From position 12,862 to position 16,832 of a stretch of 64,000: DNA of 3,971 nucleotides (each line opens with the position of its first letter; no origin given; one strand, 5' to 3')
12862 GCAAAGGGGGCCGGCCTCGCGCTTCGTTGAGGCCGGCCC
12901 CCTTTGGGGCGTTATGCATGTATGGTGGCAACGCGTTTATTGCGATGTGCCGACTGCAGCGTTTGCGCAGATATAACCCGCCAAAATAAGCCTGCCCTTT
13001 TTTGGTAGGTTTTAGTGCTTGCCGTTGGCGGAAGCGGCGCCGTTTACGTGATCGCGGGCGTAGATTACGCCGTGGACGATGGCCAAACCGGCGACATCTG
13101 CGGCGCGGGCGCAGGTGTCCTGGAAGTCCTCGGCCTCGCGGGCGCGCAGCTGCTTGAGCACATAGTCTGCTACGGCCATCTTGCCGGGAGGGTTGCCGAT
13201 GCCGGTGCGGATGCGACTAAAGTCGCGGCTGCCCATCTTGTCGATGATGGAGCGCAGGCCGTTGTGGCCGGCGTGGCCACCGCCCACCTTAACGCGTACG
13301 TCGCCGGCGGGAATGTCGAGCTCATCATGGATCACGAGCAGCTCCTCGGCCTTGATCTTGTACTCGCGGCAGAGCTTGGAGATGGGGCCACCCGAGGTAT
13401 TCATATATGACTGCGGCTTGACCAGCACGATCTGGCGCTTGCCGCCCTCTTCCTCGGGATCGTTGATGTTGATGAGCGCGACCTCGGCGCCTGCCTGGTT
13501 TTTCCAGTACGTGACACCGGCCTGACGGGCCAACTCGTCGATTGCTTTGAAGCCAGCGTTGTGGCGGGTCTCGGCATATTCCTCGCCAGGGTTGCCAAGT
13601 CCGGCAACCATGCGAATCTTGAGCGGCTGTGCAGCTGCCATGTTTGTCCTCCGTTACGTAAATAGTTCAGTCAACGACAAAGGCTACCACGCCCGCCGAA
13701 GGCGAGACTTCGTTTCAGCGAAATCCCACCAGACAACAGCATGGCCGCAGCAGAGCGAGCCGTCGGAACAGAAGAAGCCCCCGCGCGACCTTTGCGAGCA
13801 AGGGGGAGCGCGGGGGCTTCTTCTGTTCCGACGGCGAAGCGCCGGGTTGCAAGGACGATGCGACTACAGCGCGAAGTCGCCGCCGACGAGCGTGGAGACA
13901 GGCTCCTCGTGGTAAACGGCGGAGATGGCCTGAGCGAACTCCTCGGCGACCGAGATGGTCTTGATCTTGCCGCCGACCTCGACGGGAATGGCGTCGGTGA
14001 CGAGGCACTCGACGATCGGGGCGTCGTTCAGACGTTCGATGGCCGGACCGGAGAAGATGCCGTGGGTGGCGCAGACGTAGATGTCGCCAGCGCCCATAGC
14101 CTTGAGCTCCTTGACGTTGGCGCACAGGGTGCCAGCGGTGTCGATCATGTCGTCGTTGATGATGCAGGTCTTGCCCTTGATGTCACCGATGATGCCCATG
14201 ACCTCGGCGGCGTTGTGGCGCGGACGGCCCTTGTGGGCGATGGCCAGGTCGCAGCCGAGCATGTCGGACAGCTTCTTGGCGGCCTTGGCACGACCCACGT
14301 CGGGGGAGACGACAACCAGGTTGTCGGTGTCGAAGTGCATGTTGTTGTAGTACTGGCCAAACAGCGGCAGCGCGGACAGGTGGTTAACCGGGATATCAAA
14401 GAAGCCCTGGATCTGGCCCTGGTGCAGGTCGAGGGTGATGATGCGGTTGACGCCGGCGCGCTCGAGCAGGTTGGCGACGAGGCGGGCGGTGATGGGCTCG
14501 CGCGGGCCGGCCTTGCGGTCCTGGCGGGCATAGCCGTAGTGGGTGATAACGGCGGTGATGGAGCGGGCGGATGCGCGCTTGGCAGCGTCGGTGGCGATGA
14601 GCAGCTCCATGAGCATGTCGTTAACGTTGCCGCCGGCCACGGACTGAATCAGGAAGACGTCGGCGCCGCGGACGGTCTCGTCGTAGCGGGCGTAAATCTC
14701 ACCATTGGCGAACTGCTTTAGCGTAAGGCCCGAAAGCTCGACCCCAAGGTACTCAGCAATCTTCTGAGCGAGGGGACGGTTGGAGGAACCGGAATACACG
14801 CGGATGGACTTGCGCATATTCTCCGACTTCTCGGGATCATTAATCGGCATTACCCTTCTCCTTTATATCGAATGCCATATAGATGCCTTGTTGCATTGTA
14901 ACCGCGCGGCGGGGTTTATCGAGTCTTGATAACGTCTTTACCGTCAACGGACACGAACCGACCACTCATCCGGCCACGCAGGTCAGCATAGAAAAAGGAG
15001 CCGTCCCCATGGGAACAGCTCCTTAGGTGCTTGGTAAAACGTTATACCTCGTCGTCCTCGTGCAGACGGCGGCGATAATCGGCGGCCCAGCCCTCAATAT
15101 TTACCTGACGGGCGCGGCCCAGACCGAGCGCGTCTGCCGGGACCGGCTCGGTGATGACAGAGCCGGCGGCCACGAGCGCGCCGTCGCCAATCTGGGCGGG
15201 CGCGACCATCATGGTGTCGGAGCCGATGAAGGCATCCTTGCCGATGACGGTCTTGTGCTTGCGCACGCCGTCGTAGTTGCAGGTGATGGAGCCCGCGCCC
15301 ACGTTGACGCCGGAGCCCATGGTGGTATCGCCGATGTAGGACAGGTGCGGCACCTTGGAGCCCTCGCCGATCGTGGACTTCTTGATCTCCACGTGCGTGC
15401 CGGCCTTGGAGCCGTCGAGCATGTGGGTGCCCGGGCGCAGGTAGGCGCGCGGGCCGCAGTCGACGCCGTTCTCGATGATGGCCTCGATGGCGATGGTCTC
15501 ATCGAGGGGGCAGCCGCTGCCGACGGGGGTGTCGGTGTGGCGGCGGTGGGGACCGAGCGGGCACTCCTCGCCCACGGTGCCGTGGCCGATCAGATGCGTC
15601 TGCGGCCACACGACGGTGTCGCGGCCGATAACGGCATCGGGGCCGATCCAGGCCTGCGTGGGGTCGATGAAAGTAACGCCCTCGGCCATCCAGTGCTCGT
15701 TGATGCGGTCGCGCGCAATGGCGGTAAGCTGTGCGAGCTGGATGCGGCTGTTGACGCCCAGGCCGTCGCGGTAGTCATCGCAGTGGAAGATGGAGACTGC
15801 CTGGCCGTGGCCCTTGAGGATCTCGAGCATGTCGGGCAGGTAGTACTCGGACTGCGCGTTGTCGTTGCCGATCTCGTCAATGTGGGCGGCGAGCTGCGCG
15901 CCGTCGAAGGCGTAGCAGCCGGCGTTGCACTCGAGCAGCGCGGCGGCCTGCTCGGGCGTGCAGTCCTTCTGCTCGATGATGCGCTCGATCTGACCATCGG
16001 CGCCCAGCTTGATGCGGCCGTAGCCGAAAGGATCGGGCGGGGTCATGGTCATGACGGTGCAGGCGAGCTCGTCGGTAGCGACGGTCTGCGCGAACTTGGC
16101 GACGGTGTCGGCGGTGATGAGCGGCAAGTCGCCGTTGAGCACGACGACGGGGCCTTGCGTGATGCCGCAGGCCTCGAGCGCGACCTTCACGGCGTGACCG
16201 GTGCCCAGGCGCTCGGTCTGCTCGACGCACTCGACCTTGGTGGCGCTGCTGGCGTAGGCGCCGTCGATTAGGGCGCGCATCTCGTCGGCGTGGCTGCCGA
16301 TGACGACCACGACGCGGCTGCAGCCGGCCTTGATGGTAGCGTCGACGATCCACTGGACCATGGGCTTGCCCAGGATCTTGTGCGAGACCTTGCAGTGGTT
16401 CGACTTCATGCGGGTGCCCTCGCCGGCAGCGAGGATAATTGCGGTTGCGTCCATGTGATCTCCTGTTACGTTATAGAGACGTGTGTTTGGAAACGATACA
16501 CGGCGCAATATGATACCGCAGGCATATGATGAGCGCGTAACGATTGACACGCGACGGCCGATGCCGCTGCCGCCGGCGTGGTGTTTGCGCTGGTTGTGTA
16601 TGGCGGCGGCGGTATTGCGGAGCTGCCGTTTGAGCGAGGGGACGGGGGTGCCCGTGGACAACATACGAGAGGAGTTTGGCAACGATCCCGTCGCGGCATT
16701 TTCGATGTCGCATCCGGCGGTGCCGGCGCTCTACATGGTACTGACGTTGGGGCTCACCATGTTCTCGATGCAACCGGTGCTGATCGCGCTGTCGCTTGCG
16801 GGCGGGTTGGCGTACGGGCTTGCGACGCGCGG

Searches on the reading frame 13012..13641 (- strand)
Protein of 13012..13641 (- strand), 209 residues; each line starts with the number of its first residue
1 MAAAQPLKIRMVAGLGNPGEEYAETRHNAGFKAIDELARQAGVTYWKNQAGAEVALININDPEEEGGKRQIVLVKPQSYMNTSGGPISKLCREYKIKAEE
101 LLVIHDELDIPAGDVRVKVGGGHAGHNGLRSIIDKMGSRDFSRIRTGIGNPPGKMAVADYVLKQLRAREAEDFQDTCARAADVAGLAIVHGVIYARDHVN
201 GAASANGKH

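Call 44: search_protein_families(library=pfam, proteins=[window:13012-13641:-], max_evalue=0.00001)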
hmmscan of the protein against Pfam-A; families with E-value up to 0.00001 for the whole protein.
window:13012-13641:- (209 aa): 1 family
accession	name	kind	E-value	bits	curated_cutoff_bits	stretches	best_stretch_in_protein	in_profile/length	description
PF01195.25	Pept_tRNA_hydro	-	5.9e-61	205.9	27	1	11-191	1-174/183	Peptidyl-tRNA hydrolase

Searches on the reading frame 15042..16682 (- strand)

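Call 44: search_protein_families(library=pfam, proteins=[window:15042-16682:-], max_evalue=0.00001)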
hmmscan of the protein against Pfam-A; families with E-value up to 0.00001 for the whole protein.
window:15042-16682:- (546 aa): 6 families
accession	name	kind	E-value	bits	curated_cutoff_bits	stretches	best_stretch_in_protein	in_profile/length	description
PF12804.13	NTP_transf_3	-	1.2e-19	71.5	27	1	81-210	1-120/160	MobA-like NTP transferase domain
PF00483.29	NTP_transferase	-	2.4e-17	63.8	21.2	1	81-291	2-211/245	Nucleotidyl transferase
PF00132.30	Hexapep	-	1.1e-15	57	27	1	478-511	2-35/36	Bacterial transferase hexapeptide (six repeats)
PF01128.25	IspD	-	3.6e-10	40.4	27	1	81-204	3-120/221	2-C-methyl-D-erythritol 4-phosphate cytidylyltransferase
PF25084.1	LbH_EIF2B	-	2.5e-07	31.1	54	0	434-512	20-101/105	EIF2B subunit epsilon LbH domain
PF14602.12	Hexapep_2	-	1.2e-06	28.6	27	1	478-511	2-33/34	Hexapeptide repeat of succinyl-transferase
